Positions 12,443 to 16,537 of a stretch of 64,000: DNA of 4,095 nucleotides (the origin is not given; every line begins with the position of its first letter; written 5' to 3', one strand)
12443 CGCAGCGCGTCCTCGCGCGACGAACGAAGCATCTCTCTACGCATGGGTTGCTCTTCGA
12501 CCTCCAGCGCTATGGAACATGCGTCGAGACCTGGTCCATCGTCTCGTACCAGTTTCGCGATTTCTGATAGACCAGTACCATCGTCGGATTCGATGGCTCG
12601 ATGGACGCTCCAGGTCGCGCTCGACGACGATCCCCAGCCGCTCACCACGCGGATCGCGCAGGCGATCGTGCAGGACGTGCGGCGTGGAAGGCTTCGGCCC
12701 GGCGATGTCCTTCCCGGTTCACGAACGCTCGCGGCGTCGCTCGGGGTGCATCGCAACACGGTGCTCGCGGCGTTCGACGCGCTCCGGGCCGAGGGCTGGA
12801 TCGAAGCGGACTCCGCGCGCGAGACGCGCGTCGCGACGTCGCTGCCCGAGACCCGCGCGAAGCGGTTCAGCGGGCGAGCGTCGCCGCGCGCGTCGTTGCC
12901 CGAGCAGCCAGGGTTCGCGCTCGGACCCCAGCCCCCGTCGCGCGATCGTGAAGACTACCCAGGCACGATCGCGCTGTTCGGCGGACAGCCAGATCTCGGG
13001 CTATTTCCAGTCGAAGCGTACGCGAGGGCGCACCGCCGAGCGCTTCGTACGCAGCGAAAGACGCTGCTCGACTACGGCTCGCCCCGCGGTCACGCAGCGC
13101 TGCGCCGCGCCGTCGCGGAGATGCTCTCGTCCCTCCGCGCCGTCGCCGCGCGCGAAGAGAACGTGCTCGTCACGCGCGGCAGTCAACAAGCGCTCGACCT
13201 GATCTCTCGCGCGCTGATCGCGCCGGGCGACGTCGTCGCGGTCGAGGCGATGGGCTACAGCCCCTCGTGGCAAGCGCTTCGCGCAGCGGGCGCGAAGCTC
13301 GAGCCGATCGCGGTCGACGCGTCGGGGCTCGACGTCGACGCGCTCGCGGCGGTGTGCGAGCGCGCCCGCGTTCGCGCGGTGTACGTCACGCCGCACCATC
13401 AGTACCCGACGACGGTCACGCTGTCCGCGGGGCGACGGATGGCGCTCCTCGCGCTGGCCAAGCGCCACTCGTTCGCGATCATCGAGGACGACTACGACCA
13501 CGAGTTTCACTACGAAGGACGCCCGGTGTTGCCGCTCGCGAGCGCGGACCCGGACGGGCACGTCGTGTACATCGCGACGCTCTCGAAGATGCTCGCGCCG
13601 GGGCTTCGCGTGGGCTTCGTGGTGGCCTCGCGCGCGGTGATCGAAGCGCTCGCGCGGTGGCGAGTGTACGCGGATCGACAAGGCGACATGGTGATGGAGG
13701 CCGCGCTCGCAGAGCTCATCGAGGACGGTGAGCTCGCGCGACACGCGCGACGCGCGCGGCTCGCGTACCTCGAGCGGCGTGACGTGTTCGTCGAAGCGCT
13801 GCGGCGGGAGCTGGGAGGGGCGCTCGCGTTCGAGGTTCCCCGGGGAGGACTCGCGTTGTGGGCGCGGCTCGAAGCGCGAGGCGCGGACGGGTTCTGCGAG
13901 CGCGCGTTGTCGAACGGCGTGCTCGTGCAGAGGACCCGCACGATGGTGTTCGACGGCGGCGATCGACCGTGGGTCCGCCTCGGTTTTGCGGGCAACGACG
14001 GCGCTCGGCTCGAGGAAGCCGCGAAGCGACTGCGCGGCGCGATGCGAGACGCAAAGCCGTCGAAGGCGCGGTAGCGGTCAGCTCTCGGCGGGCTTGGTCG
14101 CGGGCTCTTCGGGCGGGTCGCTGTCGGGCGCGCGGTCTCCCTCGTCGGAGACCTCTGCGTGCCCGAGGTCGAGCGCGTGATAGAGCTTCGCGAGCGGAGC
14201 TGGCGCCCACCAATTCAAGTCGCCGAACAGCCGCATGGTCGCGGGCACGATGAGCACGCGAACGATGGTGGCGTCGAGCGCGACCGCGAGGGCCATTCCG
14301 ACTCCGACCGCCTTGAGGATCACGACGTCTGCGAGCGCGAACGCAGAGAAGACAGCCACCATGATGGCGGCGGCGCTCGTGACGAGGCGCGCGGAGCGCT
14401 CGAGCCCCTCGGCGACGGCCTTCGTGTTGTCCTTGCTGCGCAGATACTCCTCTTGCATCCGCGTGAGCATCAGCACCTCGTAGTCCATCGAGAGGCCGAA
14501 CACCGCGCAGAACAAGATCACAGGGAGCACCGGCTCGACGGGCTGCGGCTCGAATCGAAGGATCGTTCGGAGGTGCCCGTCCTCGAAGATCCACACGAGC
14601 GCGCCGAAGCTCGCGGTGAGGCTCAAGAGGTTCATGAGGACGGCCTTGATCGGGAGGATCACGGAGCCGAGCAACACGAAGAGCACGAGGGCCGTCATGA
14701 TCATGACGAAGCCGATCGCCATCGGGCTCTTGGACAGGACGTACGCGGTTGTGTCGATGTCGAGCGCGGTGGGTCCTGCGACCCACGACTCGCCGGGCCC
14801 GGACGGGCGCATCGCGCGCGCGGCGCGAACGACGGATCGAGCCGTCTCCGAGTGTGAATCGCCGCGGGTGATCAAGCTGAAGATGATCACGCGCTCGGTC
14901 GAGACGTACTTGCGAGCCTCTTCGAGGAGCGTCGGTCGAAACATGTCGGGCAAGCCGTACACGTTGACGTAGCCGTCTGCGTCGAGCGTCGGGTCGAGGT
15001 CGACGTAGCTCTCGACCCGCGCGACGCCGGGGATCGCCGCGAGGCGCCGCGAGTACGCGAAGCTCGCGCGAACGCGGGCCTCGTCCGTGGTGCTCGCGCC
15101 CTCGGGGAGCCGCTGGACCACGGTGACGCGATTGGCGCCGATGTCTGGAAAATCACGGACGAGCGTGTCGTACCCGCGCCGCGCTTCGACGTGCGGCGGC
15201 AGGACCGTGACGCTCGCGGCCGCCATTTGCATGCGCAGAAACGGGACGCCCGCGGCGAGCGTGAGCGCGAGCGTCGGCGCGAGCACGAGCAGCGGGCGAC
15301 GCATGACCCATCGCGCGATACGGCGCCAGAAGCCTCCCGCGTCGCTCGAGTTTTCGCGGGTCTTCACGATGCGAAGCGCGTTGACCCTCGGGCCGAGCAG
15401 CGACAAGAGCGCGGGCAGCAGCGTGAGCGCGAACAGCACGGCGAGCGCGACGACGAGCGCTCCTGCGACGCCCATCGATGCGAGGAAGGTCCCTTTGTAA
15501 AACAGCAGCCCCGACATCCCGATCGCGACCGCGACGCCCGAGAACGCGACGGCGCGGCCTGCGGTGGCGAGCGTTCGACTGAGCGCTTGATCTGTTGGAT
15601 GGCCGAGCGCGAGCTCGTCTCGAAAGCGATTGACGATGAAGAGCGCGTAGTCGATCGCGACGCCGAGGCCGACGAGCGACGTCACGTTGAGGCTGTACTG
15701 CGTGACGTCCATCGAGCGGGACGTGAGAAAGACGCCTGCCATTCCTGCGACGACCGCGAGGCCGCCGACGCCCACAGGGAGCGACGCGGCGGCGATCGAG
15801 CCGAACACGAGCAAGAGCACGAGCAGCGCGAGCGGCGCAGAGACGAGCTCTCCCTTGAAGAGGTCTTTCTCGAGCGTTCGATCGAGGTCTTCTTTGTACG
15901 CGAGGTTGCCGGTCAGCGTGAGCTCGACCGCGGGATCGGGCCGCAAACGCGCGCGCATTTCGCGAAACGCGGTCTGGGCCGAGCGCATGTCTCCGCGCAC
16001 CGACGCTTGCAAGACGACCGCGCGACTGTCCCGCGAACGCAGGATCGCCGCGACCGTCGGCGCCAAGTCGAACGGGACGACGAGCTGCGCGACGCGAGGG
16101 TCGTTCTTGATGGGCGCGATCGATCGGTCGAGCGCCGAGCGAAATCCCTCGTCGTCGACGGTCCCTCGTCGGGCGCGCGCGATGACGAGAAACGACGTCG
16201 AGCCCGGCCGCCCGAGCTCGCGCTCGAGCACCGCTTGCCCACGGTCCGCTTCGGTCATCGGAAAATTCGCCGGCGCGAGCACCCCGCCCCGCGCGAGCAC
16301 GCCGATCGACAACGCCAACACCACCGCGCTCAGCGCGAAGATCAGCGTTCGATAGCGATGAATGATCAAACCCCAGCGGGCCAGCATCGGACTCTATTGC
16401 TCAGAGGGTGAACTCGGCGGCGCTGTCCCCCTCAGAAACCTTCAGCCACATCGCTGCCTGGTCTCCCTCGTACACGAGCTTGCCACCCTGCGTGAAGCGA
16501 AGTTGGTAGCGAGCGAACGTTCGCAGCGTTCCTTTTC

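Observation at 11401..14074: MocR/GabR-type regulator divergent from a PNPOx-like::GNAT fusion, with TACCA direct repeats in the shared promoter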

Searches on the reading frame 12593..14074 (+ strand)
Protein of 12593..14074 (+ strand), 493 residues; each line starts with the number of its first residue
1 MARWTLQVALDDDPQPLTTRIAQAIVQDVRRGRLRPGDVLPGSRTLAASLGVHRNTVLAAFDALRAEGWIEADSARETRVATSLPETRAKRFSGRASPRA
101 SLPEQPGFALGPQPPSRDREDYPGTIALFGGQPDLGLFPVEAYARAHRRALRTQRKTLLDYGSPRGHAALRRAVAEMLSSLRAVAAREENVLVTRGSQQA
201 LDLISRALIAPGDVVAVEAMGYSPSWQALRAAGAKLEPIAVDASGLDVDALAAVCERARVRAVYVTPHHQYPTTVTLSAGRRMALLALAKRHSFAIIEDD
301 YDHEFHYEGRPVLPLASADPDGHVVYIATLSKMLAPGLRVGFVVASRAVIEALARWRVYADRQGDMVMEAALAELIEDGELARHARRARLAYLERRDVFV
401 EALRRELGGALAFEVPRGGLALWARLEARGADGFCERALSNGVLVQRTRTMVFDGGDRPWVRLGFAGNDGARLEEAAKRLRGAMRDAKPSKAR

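Call 3: search_protein_families(library=pfam, proteins=[window:12593-14074:+], max_evalue=0.01)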
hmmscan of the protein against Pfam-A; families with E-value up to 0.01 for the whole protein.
window:12593-14074:+ (493 aa): 4 families
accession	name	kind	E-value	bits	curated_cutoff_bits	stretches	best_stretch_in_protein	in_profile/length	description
PF00155.27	Aminotran_1_2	-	2.1e-33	116.5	19.7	1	134-480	12-361/361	Aminotransferase class I and II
PF00392.27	GntR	-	3.6e-14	52.6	27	1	18-80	2-64/64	Bacterial regulatory proteins, gntR family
PF13545.12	HTH_Crp_2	-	0.00064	20.1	27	1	20-73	2-55/70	Crp-like helix-turn-helix domain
PF00266.25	Aminotran_5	-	0.0026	17.2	21.5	1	185-266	58-146/371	Aminotransferase class-V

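Call 4: search_protein_families(library=ncbifam, proteins=[window:12593-14074:+], max_evalue=0.01)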
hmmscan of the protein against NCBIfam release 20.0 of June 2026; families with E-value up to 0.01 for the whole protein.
window:12593-14074:+ (493 aa): 81 families (the best 25 are shown)
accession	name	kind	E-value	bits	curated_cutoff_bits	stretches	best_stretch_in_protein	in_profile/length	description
NF052282.1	PLP_TF_PdxR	equivalog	5.1e-105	352.1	320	1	16-480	1-447/448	MocR-like pyridoxine biosynthesis transcription factor PdxR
NF052281.1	rhizopine_MocR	equivalog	2e-96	323.5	650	1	14-483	16-478/479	rhizopine catabolism transcriptional regulator MocR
NF052290.2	MocR_like_YczR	exception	2.6e-69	234.1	487.4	1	13-483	16-457/458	MocR-like transcription factor YczR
NF052285.1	GABA_TF_GabR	exception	5e-59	200.3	600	1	21-481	4-453/456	MocR-like transcriptional regulator GabR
NF052286.1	ecto_TF_EhuR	exception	1.6e-55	188.5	480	2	160-488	131-453/458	MocR-like ectoine utilization transcription factor EhuR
TIGR04461.1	endura_MppQ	equivalog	9.8e-52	176.3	540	1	126-490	15-386/392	enduracididine biosynthesis enzyme MppQ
NF041364.1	GntC_guanitoxin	equivalog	9.9e-39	133.2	415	1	143-481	16-354/356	guanitoxin biosynthesis PLP-dependent (S)-gamma-hydroxy-L-arginine cyclodehydratase GntC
NF012025.0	PRK15481.1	equivalog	3.5e-37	128.1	573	2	128-434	91-382/432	MocR-like B6 salvage transcription factor PtsJ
NF004770.0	PRK06108.1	subfamily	3e-28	98.7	422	1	160-485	68-393/396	pyridoxal phosphate-dependent aminotransferase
TIGR04544.1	3metArgNH2trans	equivalog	4.9e-26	91.7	350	1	155-485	42-364/366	beta-methylarginine biosynthesis bifunctional aminotransferase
TIGR03947.1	viomycin_VioD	equivalog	1.1e-24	87.1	390.9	1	157-469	43-345/359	capreomycidine synthase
NF005732.0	PRK07550.1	equivalog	3.7e-23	82.2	366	1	154-482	59-386/389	aminotransferase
NF006604.0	PRK09148.1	equivalog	1.2e-19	70.6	648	1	160-485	64-390/406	LL-diaminopimelate aminotransferase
NF005744.0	PRK07568.1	subfamily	2.7e-19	69.3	389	1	131-441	38-341/398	pyridoxal phosphate-dependent aminotransferase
NF006514.0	PRK08960.1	equivalog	3.6e-19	68.8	554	1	141-485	48-386/388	pyridoxal phosphate-dependent aminotransferase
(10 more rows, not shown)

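Call 15: search_solved_structures(query=window:12593-14074:+, max_evalue=1e-10, show_alignments=2)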
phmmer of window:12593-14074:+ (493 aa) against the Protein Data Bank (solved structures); distinct sequences matched with E-value up to 1e-10: 42.
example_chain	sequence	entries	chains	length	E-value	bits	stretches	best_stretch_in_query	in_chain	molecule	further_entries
1x0m_A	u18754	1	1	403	4.8e-47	164.2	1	125-485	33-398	Aminotransferase II Homologue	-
3aov_A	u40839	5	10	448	6.9e-47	163.7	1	125-485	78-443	Putative uncharacterized protein PH0207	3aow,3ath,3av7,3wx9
2egy_A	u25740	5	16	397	1e-46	163.1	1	122-485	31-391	Alpha-aminodipate aminotransferase | 2-aminoadipate transaminase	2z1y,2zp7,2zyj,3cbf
1wst_A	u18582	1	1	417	3.5e-44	154.8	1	125-485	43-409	multiple substrate aminotransferase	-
4n0b_A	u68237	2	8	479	5.6e-43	150.8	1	17-430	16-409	HTH-type transcriptional regulatory protein GabR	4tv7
4mgr_A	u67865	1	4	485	5.8e-43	150.7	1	17-430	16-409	HTH-type transcriptional regulatory protein GabR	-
2zc0_A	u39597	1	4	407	9.7e-42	146.7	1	125-469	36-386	Alanine glyoxylate transaminase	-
5t4j_B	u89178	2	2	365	1.9e-38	135.8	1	134-430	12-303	HTH-type transcriptional regulatory protein GabR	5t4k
8vxk_A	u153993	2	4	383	2.1e-38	135.7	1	133-430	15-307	HTH-type transcriptional regulatory protein GabR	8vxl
8tn2_A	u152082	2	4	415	2.2e-38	135.7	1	124-489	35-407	PLP-dependent aminotransferase MppQ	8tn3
5x03_B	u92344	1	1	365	2.3e-38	135.6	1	134-430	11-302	HTH-type transcriptional regulatory protein GabR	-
5x03_A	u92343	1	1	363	2.4e-38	135.6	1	134-430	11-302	HTH-type transcriptional regulatory protein GabR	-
6uxz_B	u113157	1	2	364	3.4e-38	135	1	134-430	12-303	HTH-type transcriptional regulatory protein GabR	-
7pq9_AAA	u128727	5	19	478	1.3e-36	129.8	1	12-477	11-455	PLP-dependent aminotransferase family protein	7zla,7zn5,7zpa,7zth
1vp4_A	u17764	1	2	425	1.8e-30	109.6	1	125-484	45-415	aminotransferase, putative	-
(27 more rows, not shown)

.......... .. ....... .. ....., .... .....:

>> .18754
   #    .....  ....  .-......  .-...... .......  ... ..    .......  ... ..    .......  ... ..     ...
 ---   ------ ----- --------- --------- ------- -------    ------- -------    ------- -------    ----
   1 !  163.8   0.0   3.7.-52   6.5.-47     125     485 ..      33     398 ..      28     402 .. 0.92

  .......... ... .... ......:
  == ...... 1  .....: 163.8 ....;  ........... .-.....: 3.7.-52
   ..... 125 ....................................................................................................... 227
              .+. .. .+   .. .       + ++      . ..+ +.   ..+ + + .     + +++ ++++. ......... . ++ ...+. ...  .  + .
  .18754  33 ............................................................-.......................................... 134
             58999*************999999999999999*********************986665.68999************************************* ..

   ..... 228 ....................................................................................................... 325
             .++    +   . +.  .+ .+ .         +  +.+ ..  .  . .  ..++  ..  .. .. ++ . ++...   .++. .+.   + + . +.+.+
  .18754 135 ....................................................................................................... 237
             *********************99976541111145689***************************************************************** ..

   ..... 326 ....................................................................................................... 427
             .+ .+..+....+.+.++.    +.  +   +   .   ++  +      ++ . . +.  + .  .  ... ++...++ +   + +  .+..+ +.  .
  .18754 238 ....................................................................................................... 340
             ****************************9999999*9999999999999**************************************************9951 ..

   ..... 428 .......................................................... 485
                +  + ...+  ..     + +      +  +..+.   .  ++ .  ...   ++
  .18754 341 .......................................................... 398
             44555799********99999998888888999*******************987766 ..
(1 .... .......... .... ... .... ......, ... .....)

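Call 61: list_cluster_members(proteins=[window:12593-14074:+, window:12485-14074:+, window:11401-12486:-, window:11401-12474:-])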
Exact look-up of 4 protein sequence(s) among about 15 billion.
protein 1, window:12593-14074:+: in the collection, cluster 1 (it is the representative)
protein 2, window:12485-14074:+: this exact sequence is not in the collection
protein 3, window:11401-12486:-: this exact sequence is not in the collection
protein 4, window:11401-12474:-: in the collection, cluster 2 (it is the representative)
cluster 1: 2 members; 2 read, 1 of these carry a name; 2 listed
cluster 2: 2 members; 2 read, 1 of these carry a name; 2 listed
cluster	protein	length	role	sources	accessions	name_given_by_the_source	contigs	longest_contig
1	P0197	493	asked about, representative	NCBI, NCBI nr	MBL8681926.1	MAG: PLP-dependent aminotransferase family protein [Myxococcales bacterium] | PLP-dependent aminotransferase family protein [Myxococcales bacterium]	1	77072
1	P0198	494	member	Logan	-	-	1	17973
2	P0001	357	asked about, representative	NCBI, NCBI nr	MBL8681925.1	MAG: GNAT family N-acetyltransferase [Myxococcales bacterium] | GNAT family N-acetyltransferase [Myxococcales bacterium]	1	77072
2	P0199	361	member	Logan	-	-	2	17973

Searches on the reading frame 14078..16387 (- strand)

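Call 3: search_protein_families(library=pfam, proteins=[window:14078-16387:-], max_evalue=0.01)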
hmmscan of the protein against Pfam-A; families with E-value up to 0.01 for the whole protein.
window:14078-16387:- (769 aa): 2 families
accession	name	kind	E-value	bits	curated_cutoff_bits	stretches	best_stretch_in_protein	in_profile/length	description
PF03176.21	MMPL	-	6.4e-81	272.3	20.5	2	57-367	19-332/333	MMPL family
PF00873.25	ACR_tran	-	1.2e-05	23.6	28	1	181-331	338-489/1021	AcrB/AcrD/AcrF family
